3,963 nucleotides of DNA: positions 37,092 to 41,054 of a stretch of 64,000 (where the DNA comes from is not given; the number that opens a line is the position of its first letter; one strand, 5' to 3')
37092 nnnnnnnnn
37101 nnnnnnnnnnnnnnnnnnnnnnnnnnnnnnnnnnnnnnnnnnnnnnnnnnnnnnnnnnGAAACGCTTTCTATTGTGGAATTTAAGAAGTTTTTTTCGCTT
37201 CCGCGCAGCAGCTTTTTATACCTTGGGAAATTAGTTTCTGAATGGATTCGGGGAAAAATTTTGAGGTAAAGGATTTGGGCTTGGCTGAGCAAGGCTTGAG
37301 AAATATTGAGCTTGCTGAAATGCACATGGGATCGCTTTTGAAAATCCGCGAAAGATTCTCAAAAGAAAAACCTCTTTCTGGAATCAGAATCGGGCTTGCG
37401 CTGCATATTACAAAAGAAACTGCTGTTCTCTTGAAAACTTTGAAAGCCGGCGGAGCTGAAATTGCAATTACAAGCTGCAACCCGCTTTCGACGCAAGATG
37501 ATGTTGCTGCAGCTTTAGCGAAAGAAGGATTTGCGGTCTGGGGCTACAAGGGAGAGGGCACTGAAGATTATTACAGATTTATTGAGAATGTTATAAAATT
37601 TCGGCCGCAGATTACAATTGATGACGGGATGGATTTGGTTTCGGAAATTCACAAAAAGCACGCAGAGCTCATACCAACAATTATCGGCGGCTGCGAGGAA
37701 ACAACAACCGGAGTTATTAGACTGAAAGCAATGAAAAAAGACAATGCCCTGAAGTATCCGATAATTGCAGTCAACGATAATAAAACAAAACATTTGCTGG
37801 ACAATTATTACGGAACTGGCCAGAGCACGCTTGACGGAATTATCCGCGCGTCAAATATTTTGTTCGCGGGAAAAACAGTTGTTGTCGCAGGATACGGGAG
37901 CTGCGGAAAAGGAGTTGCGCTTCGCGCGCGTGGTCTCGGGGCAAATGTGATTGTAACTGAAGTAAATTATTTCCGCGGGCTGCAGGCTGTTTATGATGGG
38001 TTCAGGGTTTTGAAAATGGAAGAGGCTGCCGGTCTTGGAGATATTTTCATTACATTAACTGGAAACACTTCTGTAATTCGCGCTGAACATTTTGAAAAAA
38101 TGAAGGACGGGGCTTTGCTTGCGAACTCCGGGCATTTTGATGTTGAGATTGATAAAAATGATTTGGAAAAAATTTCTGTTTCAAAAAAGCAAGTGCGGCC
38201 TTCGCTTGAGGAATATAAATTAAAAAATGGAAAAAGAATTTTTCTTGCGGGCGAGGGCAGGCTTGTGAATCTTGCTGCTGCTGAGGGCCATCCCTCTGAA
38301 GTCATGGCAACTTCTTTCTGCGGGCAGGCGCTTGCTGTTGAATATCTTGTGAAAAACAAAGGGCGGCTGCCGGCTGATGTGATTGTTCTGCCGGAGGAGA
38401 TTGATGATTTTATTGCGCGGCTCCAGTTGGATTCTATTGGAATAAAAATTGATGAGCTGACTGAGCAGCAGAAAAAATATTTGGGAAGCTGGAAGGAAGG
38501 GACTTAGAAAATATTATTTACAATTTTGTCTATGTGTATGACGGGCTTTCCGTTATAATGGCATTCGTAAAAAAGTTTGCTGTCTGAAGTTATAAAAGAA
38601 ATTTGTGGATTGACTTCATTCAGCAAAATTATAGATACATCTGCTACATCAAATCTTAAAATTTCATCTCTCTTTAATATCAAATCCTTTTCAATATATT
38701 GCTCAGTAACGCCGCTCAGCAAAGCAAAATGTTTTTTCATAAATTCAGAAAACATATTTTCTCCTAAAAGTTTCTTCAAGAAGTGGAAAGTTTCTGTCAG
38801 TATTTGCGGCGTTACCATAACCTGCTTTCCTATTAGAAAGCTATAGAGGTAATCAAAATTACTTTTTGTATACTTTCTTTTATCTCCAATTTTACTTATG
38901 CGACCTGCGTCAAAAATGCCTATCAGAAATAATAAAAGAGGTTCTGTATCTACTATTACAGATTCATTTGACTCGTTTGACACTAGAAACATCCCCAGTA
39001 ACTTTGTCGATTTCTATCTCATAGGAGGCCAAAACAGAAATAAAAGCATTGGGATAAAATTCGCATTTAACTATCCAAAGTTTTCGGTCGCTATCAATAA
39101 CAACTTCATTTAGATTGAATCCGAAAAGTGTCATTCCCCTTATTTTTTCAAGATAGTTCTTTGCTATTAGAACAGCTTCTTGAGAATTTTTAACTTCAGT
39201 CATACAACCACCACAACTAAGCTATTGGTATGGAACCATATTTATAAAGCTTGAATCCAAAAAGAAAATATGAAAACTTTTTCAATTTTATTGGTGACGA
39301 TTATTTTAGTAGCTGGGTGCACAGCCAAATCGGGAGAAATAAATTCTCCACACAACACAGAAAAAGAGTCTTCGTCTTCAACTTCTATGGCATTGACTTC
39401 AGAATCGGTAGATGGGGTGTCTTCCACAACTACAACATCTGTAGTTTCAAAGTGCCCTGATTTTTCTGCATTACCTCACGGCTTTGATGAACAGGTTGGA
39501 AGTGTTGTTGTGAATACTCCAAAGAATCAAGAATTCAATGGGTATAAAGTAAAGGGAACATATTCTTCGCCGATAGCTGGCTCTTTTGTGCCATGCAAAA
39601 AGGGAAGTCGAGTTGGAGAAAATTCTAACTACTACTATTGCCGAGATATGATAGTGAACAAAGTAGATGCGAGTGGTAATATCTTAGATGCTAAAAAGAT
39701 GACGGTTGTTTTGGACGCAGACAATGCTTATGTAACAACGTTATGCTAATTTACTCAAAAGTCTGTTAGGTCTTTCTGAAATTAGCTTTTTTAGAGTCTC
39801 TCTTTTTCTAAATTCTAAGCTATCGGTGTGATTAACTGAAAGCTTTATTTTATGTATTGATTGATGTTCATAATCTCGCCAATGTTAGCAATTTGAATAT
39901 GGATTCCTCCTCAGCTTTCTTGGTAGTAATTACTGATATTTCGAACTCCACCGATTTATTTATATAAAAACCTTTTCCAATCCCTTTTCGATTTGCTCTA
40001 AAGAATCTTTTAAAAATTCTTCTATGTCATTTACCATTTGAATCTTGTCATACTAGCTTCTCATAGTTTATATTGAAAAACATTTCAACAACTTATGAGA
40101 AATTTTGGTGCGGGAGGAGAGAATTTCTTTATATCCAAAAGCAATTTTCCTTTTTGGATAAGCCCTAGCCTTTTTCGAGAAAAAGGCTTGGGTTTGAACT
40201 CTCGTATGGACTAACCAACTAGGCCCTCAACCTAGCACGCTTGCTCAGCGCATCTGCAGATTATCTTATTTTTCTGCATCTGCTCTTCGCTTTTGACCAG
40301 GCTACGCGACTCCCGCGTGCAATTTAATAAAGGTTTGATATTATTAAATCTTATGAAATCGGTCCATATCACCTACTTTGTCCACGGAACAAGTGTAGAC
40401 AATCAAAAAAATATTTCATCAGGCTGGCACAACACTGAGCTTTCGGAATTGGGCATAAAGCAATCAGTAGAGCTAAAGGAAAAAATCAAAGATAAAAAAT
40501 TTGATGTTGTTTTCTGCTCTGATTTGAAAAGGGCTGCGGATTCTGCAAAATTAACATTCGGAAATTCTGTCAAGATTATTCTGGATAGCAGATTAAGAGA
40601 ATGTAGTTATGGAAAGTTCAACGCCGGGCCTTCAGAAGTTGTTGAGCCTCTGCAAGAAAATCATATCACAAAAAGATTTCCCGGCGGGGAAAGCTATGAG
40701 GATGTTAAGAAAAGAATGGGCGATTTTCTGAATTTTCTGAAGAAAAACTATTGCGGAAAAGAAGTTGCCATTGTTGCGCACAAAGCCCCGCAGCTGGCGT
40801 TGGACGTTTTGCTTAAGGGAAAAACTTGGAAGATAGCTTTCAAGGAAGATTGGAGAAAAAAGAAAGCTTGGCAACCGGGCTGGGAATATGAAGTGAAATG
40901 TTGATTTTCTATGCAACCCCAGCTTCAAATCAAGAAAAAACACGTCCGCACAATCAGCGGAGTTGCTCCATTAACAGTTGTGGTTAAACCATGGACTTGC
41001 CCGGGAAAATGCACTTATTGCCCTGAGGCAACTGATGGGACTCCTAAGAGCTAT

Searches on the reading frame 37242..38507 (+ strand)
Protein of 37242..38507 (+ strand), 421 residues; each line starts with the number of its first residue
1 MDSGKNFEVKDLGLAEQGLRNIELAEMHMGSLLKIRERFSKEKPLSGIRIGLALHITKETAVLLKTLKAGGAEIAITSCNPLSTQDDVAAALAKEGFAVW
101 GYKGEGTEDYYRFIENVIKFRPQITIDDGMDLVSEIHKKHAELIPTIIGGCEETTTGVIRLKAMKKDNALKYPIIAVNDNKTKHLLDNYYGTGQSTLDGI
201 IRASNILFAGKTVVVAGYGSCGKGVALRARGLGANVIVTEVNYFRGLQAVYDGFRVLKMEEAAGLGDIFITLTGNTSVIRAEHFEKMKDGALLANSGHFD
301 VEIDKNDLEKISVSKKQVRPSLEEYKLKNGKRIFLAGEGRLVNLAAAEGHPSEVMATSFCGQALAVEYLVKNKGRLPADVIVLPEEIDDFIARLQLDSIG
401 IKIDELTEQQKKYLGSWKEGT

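Call 61: search_protein_families(library=pfam, proteins=[window:37242-38507:+], max_evalue=0.000001)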
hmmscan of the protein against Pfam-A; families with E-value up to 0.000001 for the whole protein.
window:37242-38507:+ (421 aa): 4 families
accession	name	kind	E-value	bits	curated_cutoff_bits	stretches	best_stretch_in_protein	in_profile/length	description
PF05221.23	AdoHcyase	-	1.2e-67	228.6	25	2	6-138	1-138/299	S-adenosyl-L-homocysteine hydrolase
PF00670.27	AdoHcyase_NAD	-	1.5e-53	181.7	27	1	188-348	1-161/162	S-adenosyl-L-homocysteine hydrolase, NAD binding domain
PF02826.25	2-Hacid_dh_C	-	9e-10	38.6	25.1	1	208-308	34-137/178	D-isomer specific 2-hydroxyacid dehydrogenase, NAD binding domain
PF07991.19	KARI_N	-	2.3e-08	34.3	20.6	1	209-304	3-102/165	Acetohydroxy acid isomeroreductase, NADPH-binding domain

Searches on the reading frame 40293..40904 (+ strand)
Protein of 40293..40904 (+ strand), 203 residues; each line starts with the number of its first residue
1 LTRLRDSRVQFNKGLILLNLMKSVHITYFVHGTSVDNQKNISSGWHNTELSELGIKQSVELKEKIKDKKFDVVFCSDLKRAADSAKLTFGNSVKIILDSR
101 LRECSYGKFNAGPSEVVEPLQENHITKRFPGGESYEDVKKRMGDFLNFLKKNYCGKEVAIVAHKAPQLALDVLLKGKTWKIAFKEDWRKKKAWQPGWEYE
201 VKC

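Call 61: search_protein_families(library=pfam, proteins=[window:40293-40904:+], max_evalue=0.000001)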
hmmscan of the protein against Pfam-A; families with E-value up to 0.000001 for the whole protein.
window:40293-40904:+ (203 aa): 1 family
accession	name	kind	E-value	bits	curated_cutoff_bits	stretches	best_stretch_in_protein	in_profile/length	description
PF00300.27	His_Phos_1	-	5.4e-28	98.4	21.7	1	31-168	6-152/194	Histidine phosphatase superfamily (branch 1)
